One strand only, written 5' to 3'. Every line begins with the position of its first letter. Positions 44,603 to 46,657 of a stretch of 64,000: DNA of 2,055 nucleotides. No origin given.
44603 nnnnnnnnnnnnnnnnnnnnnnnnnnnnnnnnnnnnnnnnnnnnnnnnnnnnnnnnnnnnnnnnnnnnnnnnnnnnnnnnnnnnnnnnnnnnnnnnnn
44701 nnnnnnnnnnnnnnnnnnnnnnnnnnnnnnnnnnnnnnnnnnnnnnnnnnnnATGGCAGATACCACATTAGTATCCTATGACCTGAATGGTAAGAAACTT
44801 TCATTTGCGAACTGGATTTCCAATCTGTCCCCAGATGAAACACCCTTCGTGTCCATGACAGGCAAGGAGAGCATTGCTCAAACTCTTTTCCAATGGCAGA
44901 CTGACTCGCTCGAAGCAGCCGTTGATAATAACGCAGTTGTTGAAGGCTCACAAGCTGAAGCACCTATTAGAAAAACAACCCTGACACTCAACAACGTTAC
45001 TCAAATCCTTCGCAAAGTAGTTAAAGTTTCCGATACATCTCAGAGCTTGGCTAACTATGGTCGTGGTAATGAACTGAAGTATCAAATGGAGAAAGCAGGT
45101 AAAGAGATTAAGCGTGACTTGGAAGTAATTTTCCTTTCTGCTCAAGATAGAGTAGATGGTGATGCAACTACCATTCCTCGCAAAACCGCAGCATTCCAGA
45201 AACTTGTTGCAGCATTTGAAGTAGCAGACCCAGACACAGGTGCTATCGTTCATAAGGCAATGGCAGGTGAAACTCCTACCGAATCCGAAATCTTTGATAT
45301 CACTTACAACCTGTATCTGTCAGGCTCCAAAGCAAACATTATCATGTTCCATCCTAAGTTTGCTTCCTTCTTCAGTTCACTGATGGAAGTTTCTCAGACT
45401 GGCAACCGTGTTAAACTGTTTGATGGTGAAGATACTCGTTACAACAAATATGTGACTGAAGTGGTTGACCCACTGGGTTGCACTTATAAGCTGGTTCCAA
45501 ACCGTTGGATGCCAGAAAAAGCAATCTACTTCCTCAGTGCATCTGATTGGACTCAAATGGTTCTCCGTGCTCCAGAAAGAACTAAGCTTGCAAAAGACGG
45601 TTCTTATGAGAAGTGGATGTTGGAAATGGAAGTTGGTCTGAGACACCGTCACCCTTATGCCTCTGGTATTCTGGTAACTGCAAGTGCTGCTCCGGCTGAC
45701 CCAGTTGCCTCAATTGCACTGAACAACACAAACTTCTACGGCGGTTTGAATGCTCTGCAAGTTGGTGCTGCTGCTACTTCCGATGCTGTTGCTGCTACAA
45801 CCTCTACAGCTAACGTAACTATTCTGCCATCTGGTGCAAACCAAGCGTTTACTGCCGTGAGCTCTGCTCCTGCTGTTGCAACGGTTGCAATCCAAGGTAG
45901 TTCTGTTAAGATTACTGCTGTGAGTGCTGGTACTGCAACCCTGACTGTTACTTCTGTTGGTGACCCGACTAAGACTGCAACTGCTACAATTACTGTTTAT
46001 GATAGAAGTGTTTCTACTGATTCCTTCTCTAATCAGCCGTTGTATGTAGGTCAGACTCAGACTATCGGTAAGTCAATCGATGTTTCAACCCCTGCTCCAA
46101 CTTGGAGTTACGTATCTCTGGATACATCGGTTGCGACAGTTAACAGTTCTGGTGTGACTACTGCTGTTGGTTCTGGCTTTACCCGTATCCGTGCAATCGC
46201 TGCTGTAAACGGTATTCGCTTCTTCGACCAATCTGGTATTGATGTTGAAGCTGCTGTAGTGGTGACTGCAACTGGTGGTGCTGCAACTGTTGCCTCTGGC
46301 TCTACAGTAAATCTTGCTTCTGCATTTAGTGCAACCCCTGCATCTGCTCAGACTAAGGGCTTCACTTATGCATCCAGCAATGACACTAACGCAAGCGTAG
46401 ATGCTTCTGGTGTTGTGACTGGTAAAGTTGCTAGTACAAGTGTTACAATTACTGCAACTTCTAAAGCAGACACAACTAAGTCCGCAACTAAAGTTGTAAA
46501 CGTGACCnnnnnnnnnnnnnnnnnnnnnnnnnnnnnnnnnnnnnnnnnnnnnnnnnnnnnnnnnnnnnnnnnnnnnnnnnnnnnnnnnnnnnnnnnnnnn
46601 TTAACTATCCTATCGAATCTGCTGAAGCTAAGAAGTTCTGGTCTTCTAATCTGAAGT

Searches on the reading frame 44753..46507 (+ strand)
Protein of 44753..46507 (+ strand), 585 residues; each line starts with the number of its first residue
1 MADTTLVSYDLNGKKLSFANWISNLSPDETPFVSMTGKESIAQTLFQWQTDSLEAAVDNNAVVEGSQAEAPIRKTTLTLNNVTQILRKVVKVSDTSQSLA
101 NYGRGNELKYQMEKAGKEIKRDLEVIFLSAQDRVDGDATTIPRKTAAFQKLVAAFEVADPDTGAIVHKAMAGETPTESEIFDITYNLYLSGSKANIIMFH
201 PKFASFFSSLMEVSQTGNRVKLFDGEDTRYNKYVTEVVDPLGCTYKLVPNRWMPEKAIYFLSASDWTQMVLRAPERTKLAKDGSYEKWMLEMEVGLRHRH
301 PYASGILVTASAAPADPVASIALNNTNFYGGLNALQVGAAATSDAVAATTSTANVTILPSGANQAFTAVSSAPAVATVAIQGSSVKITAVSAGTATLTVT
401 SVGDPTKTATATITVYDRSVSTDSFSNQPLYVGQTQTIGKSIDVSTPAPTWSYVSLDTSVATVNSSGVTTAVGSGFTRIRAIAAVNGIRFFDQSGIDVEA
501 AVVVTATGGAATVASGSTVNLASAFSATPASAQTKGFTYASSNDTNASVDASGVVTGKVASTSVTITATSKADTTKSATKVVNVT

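Call 4: search_protein_families(library=pfam, proteins=[window:44753-46507:+], max_evalue=0.01)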
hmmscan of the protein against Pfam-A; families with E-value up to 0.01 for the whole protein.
window:44753-46507:+ (585 aa): 2 families
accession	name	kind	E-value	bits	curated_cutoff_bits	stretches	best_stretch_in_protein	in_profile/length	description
PF17236.8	SU10_MCP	-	1.2e-76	258.5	24.1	1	10-308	6-289/292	SU10 major capsid protein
PF02368.24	Big_2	-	6e-09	36.2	22.8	2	510-581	11-78/79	Bacterial Ig-like domain (group 2)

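Call 47: find_homologous_proteins(query=window:44753-46507:+, max_evalue=0.00001)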
Query window:44753-46507:+ (585 aa): 282 proteins with E <= 0.00001 among 8000 candidates; the best 120 are listed.
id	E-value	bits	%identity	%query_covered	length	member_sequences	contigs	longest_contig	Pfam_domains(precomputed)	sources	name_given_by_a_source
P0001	0.0e+0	1190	95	100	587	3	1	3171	PF26182.1,PF02368.25,PF17236.9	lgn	-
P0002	0.0e+0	1141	91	100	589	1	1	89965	PF26182.1,PF02368.25,PF17236.9,PF26918.1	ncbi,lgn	ncbi:major head protein [Salmonella phage SeKF_80]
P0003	0.0e+0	1141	93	100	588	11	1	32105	PF02368.25,PF17236.9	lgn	-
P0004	0.0e+0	1124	90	100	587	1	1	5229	PF26182.1,PF02368.25,PF17236.9,PF26918.1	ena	-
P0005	0.0e+0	1119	90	100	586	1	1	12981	PF26182.1,PF02368.25,PF17236.9,PF26918.1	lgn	-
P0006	0.0e+0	1097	89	100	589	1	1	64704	PF26182.1,PF22359.3,PF02368.25,PF17236.9,PF26918.1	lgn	-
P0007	0.0e+0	1089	88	98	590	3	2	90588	PF26182.1,PF22359.3,PF02368.25,PF17236.9,PF26918.1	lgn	-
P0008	0.0e+0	1085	88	100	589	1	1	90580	PF26182.1,PF22359.3,PF02368.25,PF17236.9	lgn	-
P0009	0.0e+0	1084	87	100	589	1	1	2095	PF26182.1,PF02368.25,PF17236.9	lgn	-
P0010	0.0e+0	1077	88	100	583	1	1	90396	PF02368.25,PF17236.9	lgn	-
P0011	0.0e+0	1030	84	98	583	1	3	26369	PF02368.25,PF17236.9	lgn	-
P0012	1.2e-288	976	65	95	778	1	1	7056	PF13629.13,PF17236.9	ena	-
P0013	1.3e-286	969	62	100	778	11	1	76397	PF02368.25,PF17236.9,PF26918.1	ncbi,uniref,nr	ncbi:hypothetical protein [Lundtoftevirus Lu221]|uniref:BIG2 domain-containing protein n=1 Tax=phage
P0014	1.6e-279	946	77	100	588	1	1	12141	PF02368.25,PF17236.9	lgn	-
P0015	1.6e-270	916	73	100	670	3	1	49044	PF26182.1,PF22359.3,PF02368.25,PF17236.9,PF26918.1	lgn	-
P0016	1.2e-264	897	73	100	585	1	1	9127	PF22359.3,PF02368.25,PF17236.9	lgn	-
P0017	9.9e-254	861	71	54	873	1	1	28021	PF02368.25,PF17236.9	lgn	-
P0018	7.8e-178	610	61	86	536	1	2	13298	PF17236.9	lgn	-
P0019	5.6e-170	585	73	65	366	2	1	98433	PF17236.9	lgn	-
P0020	2.2e-167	576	73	64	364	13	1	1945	PF17236.9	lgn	-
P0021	7.7e-160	551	63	67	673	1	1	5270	PF26182.1,PF02368.25,PF17236.9,PF26918.1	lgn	-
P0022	9.5e-155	534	66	64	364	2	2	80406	PF17236.9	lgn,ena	-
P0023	3.6e-152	526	51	99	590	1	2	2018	PF17236.9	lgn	-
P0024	7.8e-150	518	51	97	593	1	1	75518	PF17236.9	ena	-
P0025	1.5e-149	517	50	98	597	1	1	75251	PF17236.9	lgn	-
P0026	1.1e-148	514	51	94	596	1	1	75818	PF17236.9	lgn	-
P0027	4.5e-147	509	52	94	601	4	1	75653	PF17236.9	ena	-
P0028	6.0e-146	505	65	64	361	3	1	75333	PF17236.9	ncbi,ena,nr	ncbi:major capsid protein [Escherichia phage ECO319P1]|nr:major capsid protein [Escherichia phage EC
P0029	4.7e-145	502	50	98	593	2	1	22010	PF17236.9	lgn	-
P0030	1.9e-144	500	66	64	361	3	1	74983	PF17236.9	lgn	-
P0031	8.1e-143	495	72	52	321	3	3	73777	PF17236.9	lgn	-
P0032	1.1e-140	488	63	65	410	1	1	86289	PF02368.25,PF17236.9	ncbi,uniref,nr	ncbi:major capsid protein [Aeromonas phage BUCT695]|uniref:major capsid protein n=1 Tax=Aeromonas ph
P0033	1.9e-140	487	55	83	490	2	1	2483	PF22359.3,PF02368.25,PF17236.9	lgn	-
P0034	8.2e-140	485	60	70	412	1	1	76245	PF02368.25,PF17236.9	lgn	-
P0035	6.9e-139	482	72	53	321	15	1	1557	PF17236.9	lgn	-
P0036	1.9e-138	481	68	55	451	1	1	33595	PF17236.9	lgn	-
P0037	4.1e-136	473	47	91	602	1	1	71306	PF17236.9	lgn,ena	-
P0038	4.1e-131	456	69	54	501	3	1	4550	PF17236.9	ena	-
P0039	2.0e-130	454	68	54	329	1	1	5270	PF17236.9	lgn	-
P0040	7.3e-129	449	68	52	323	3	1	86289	PF17236.9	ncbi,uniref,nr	ncbi:major head protein [Aeromonas phage BUCT695]|uniref:major head protein n=1 Tax=Aeromonas phage 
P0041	1.1e-128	448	68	53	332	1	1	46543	PF17236.9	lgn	-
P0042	2.5e-128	447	58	70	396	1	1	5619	PF17236.9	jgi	jgi:hypothetical protein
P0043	1.1e-127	445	67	54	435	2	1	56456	PF17236.9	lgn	-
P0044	5.5e-125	436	66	54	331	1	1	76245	PF17236.9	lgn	-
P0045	6.8e-125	436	66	54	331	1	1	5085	PF17236.9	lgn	-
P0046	7.9e-125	436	66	54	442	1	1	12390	PF17236.9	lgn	-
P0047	8.8e-124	432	66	54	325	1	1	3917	PF17236.9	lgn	-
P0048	1.4e-122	428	55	68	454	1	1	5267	PF17236.9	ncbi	ncbi:MAG: SU10 major capsid protein [Bacteroidales bacterium]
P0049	1.3e-121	425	68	52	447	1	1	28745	PF17236.9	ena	-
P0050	6.0e-121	423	65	54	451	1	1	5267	PF17236.9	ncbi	ncbi:MAG: SU10 major capsid protein [Bacteroidales bacterium]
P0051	1.2e-120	422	66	54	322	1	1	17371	PF17236.9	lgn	-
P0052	4.5e-120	420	65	52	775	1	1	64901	PF17236.9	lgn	-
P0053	1.6e-119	418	65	52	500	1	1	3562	PF17236.9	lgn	-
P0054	9.0e-119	416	64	55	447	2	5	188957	PF17236.9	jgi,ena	jgi:hypothetical protein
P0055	1.7e-118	415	62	55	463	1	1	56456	PF17236.9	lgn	-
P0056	4.4e-118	413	61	53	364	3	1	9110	PF17236.9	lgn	-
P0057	5.0e-118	413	55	67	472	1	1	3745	PF17236.9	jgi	-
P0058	1.3e-117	412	66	52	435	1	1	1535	PF17236.9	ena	-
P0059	1.2e-116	409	58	52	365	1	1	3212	PF17236.9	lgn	-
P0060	1.7e-116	408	65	52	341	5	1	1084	PF17236.9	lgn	-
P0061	1.9e-116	408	63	53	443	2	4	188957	PF17236.9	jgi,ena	jgi:hypothetical protein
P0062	2.3e-114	401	63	52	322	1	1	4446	PF17236.9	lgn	-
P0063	2.9e-114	401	58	52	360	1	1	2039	PF17236.9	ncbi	-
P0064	2.0e-113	398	61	52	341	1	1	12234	PF17236.9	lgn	-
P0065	4.3e-112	394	61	52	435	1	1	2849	PF17236.9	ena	-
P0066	2.2e-111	391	59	55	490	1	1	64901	PF17236.9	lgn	-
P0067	2.5e-111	391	61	54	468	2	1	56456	PF17236.9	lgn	-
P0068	3.9e-111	390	56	59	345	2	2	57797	PF17236.9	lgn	-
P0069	1.9e-110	388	62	52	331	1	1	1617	PF17236.9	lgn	-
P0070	1.5e-109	385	59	52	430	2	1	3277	PF17236.9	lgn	-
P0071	3.5e-109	384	55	61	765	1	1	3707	PF17236.9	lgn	-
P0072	9.4e-108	379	60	52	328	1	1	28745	PF17236.9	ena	-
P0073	6.4e-107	377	55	53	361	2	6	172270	PF17236.9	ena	-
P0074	1.5e-106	375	58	53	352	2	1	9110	PF17236.9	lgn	-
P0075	3.6e-106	374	58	52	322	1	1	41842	PF17236.9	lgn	-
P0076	4.8e-106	374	59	53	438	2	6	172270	PF17236.9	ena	-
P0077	1.4e-105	372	49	70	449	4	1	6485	PF02368.25,PF17236.9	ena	-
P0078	1.2e-104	369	53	52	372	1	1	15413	PF17236.9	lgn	-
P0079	1.5e-104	369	49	70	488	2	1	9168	PF17236.9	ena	-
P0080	2.6e-104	368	53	52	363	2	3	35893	PF17236.9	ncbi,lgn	-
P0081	2.7e-102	361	56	53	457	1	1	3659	PF17236.9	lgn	-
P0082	2.7e-101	358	58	52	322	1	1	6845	PF17236.9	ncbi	ncbi:MAG: SU10 major capsid protein [Bacteroidales bacterium]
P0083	9.5e-101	356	51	71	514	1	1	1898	PF17236.9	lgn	-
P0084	1.1e-100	356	55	52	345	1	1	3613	PF17236.9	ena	-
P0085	9.6e-100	353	56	53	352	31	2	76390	PF17236.9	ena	-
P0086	1.0e-99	353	56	52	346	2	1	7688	PF17236.9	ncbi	ncbi:MAG: SU10 major capsid protein [Plesiomonas sp.]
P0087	2.3e-99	352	55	52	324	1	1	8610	PF17236.9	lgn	-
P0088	2.6e-99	351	58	52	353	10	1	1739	PF17236.9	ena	-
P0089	3.4e-99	351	55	53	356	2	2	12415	PF17236.9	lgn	-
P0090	3.4e-99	351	56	53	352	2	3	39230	PF17236.9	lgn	-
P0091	3.5e-99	351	56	53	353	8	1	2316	PF17236.9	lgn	-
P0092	3.6e-99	351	56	53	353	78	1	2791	PF17236.9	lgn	-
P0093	4.0e-99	351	56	52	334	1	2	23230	PF17236.9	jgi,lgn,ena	-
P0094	4.7e-99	351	56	54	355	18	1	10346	PF17236.9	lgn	-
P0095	7.5e-99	350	56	54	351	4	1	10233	PF17236.9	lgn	-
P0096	9.2e-99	350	58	52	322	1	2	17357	PF17236.9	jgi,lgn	-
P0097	9.5e-99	350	55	52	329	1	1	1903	PF17236.9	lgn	-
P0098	1.7e-98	349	53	52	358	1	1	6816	PF17236.9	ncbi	ncbi:MAG: SU10 major capsid protein [Bacteroidales bacterium]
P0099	1.8e-98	349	52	54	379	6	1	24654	PF17236.9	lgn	-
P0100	2.2e-98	348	57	52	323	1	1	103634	PF17236.9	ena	-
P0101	4.5e-98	347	54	53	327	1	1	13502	PF17236.9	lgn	-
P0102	4.7e-98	347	53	52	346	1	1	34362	PF17236.9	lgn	-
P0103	5.0e-98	347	52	52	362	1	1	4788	PF17236.9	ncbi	ncbi:MAG: SU10 major capsid protein [Fusobacteriaceae bacterium]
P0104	9.1e-98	346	56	53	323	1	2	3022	PF17236.9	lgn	-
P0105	9.5e-98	346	57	52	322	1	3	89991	PF17236.9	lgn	-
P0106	1.8e-97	345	55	53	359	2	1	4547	PF17236.9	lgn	-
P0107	3.0e-97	345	56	52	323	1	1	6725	PF17236.9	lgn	-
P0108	3.5e-97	344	52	52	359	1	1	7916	PF17236.9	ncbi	ncbi:MAG: SU10 major capsid protein [Bacteroidales bacterium]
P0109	4.8e-97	344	51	53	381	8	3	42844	PF17236.9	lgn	-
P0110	4.8e-97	344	53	52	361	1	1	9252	PF17236.9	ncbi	ncbi:MAG: SU10 major capsid protein [Bacteroidales bacterium]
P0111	5.1e-97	344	55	53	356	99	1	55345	PF17236.9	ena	-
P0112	5.6e-97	344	48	67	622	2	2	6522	PF17236.9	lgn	-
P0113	1.0e-96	343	55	53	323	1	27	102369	PF17236.9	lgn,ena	-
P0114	3.4e-96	341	55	53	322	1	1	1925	PF17236.9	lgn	-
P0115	7.6e-96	340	47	69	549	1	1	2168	PF02368.25,PF17236.9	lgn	-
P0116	8.3e-96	340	56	52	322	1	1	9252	PF17236.9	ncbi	ncbi:MAG: SU10 major capsid protein [Bacteroidales bacterium]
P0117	1.1e-95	339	57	52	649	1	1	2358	PF17236.9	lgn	-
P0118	2.5e-95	338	55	52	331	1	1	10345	PF17236.9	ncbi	ncbi:MAG: SU10 major capsid protein [Bacteroidales bacterium]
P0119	2.9e-95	338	52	54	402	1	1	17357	PF17236.9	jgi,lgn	-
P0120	3.2e-95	338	52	52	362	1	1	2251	PF17236.9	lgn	-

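Call 67: find_encoding_contigs(protein=P0043, flank=5000, max_places=1)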
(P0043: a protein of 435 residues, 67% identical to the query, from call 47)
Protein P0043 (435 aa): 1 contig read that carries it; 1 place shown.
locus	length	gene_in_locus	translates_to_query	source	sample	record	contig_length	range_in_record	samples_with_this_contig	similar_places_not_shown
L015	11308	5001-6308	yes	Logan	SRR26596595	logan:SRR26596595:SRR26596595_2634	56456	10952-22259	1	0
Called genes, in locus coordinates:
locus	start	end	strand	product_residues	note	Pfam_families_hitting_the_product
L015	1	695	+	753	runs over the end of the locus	PF17236:SU10_MCP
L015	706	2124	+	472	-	PF17236:SU10_MCP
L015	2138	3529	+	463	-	PF17236:SU10_MCP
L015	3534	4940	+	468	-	PF17236:SU10_MCP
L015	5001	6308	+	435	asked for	PF17236:SU10_MCP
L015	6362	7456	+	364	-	PF17236:SU10_MCP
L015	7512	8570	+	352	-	PF17236:SU10_MCP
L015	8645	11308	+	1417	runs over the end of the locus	-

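Call 68: find_encoding_contigs(protein=P0054, flank=5000, max_places=1)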
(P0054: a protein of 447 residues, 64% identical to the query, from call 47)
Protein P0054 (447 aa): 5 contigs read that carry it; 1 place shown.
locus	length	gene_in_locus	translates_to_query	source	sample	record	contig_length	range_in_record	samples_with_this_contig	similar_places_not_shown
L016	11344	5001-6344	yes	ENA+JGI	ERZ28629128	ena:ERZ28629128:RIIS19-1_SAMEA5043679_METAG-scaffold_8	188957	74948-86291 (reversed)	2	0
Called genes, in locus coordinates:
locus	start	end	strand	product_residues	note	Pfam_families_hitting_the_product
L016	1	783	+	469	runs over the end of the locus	PF17236:SU10_MCP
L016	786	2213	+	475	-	PF17236:SU10_MCP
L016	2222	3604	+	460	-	PF17236:SU10_MCP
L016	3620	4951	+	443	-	PF17236:SU10_MCP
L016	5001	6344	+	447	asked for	PF17236:SU10_MCP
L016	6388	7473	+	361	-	PF17236:SU10_MCP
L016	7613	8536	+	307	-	PF17236:SU10_MCP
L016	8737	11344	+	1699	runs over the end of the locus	-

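Call 69: find_encoding_contigs(protein=P0052, flank=5000, max_places=1)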
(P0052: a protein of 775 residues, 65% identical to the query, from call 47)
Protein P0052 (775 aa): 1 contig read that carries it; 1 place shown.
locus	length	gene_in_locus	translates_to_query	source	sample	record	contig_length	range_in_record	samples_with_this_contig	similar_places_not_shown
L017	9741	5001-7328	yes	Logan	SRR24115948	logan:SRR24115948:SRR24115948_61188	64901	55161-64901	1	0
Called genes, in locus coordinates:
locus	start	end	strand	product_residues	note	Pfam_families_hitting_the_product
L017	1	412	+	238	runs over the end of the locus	PF03237:Terminase_6N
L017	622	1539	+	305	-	PF17289:Terminase_6C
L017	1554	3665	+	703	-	PF23899:SU10_portal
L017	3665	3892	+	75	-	-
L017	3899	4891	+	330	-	-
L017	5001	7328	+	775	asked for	PF17236:SU10_MCP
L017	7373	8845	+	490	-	PF17236:SU10_MCP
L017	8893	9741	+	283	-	?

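Call 70: find_encoding_contigs(protein=P0032, flank=5000, max_places=1)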
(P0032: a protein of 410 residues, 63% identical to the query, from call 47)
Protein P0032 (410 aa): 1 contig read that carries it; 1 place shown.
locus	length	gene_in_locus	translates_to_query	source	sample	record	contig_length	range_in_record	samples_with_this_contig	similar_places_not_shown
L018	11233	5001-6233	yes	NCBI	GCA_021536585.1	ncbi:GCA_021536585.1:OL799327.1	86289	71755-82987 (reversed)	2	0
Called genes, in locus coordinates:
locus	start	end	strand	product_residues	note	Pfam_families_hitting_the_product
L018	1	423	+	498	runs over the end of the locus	PF03237:Terminase_6N, PF17289:Terminase_6C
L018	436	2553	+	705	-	PF23899:SU10_portal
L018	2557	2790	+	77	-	-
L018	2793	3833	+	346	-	-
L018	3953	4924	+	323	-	PF17236:SU10_MCP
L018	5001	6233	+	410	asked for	PF17236:SU10_MCP, PF02368:Big_2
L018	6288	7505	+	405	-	-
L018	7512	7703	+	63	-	PF26925:Phage_PM2_Gpl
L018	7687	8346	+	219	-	PF24175:SU10_adaptor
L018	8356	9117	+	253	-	-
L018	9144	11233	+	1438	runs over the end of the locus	-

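Call 80: search_solved_structures(query=window:44753-46507:+, max_evalue=0.01, show_alignments=1)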
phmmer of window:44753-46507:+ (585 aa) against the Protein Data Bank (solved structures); distinct sequences matched with E-value up to 0.01: 2.
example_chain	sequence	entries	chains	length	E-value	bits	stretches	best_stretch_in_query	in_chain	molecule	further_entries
7z45_A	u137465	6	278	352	6e-104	351.8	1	4-313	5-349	Major head protein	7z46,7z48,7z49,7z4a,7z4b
9ny2_A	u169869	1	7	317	2.3e-23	85.9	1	8-308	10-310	Capsid and scaffold protein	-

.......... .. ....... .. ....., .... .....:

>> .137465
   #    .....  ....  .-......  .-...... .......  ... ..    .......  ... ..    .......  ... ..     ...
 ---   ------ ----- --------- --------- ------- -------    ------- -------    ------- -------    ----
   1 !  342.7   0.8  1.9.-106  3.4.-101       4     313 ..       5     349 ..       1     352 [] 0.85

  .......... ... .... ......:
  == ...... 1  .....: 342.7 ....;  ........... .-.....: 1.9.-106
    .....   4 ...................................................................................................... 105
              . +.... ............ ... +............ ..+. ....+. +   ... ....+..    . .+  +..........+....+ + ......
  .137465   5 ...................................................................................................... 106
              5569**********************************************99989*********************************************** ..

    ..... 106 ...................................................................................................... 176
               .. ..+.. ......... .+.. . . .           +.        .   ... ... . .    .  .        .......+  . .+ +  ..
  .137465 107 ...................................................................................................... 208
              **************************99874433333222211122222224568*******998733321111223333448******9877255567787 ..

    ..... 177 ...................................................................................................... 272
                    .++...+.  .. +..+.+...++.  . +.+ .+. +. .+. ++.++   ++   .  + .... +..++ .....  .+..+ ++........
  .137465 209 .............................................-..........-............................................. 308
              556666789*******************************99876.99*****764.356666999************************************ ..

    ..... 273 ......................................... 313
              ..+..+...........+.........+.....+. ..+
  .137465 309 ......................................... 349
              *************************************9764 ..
